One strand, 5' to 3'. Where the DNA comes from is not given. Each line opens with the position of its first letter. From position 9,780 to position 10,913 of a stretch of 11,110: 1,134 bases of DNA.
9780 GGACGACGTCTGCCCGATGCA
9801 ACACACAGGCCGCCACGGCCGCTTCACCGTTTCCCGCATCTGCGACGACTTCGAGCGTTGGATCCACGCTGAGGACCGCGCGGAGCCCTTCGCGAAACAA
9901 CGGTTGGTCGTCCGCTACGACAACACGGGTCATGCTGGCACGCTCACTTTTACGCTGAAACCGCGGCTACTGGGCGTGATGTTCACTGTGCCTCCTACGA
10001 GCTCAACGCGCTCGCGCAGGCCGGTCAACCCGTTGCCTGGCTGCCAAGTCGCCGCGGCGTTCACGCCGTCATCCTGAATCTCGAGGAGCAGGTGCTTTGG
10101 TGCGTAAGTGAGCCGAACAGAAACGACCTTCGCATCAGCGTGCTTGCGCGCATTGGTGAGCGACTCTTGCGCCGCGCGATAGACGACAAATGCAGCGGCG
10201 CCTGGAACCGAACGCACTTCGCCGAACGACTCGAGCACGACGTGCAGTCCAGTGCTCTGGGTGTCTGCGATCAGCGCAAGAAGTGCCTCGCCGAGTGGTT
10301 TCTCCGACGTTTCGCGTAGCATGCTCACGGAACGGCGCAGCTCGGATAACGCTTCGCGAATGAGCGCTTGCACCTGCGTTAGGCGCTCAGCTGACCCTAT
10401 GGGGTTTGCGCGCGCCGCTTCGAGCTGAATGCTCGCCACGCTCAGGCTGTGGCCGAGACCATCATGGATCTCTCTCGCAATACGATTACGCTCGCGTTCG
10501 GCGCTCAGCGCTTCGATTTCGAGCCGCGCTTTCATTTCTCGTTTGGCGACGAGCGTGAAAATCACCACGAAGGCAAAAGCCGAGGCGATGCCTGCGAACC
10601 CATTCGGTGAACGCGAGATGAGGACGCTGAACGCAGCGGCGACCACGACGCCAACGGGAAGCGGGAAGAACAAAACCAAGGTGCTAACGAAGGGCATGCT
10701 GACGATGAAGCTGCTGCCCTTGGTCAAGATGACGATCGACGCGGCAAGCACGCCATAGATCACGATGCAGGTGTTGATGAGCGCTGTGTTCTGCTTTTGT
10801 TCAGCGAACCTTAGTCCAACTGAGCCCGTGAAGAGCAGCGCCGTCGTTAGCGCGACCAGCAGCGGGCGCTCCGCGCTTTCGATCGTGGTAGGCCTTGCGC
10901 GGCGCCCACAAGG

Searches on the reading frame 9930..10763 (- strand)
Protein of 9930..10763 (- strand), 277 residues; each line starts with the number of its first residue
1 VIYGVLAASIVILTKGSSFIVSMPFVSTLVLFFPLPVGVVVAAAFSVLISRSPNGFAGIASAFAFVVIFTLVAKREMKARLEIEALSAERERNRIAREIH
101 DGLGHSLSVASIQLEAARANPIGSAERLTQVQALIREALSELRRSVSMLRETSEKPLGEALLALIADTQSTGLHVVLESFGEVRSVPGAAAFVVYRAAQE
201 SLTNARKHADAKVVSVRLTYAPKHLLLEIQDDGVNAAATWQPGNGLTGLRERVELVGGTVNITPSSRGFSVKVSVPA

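Call 10: search_protein_families(library=pfam, proteins=[window:9930-10763:-], max_evalue=0.01)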
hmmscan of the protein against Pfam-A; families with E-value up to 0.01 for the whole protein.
window:9930-10763:- (277 aa): 3 families
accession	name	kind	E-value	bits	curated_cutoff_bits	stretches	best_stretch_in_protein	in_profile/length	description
PF07730.19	HisKA_3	-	1.1e-17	64.8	24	1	91-152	1-66/68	Histidine kinase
PF02518.31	HATPase_c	-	6.8e-07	30.1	26.4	1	194-276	6-108/111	Histidine kinase-, DNA gyrase B-, and HSP90-like ATPase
PF13581.12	HATPase_c_2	-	0.0016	18.9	27.4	1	174-235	12-77/127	Histidine kinase-like ATPase domain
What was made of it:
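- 9930..10763 (-): HisKA_3 histidine kinase with a membrane-only N-terminus. Pfam HisKA_3 1e-17 and HATPase_c (call 10).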

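Call 41: search_protein_families(library=ncbifam, proteins=[window:9930-10763:-], max_evalue=0.001)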
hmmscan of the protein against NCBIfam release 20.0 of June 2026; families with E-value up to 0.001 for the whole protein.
window:9930-10763:- (277 aa): 7 families
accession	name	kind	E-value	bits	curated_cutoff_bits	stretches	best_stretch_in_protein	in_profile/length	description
NF047786.1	his_kin_MadS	equivalog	1.6e-24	86.8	500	1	75-235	216-379/434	MadS family sensor histidine kinase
NF052443.1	SensHisKinMctS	equivalog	6.3e-23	80.8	700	1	87-276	246-447/457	two-component system sensor histidine kinase MctS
NF008649.0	PRK11644.1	equivalog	1e-21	77.3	408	1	87-276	299-495/499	signal transduction histidine-protein kinase/phosphatase UhpB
NF052531.1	Strep_LiaS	equivalog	1.3e-16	60.7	450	1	84-276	125-326/328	envelope stress sensor histidine kinase LiaS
NF008184.0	PRK10935.1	equivalog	1.3e-15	57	553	1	89-275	361-557/565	nitrate/nitrite two-component system sensor histidine kinase NarQ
NF007896.0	PRK10600.1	equivalog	3.2e-15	55.8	578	1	90-268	389-575/598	nitrate/nitrite two-component system sensor histidine kinase NarX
NF047322.1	HK_morpho_MacS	equivalog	2.8e-07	30.1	300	1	66-275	159-366/367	MacS family sensor histidine kinase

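Call 65: search_solved_structures(query=window:9930-10763:-, max_evalue=0.00001)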
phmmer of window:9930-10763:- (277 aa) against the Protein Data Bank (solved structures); distinct sequences matched with E-value up to 0.00001: 9.
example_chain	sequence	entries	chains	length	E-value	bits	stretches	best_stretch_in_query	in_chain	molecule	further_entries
7ssj_A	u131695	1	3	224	1.1e-15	61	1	82-275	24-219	Sensor histidine kinase DesK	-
3gig_A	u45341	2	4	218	1.1e-15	61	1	83-275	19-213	Sensor histidine kinase desK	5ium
3ehf_A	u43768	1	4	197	3.1e-15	59.5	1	90-276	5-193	Sensor kinase (YocF protein)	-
3gie_A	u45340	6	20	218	1.5e-14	57.3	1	83-275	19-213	Sensor histidine kinase desK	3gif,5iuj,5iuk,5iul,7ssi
3ehh_A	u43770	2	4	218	1e-13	54.6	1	83-275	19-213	Sensor kinase (YocF protein)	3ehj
4gt8_A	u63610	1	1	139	2e-08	37.3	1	153-275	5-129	Sensor protein vraS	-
8sbm_A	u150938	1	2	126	9.7e-08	35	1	161-275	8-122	GAF domain-containing protein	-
3zxo_A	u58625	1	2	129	1.5e-07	34.4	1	161-272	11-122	REDOX SENSOR HISTIDINE KINASE RESPONSE REGULATOR DEVS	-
3ehg_A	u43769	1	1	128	1.2e-06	31.4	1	197-276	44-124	Sensor kinase (YocF protein)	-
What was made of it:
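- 9930..10763 (-): The closest solved relative is DesK at 1e-15 (call 65).
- On DesK/DesR-type two-component module with tripartite operator: DesK is the top PDB hit at 1e-15 (call 65).
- Closest known: DesK/DesR and the des promoter of Bacillus subtilis. Same: A HisKA_3 kinase whose input is membrane helices only, with DesK as the closest solved relative (call 65).
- DesK is the kinase's closest solved relative (call 65).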
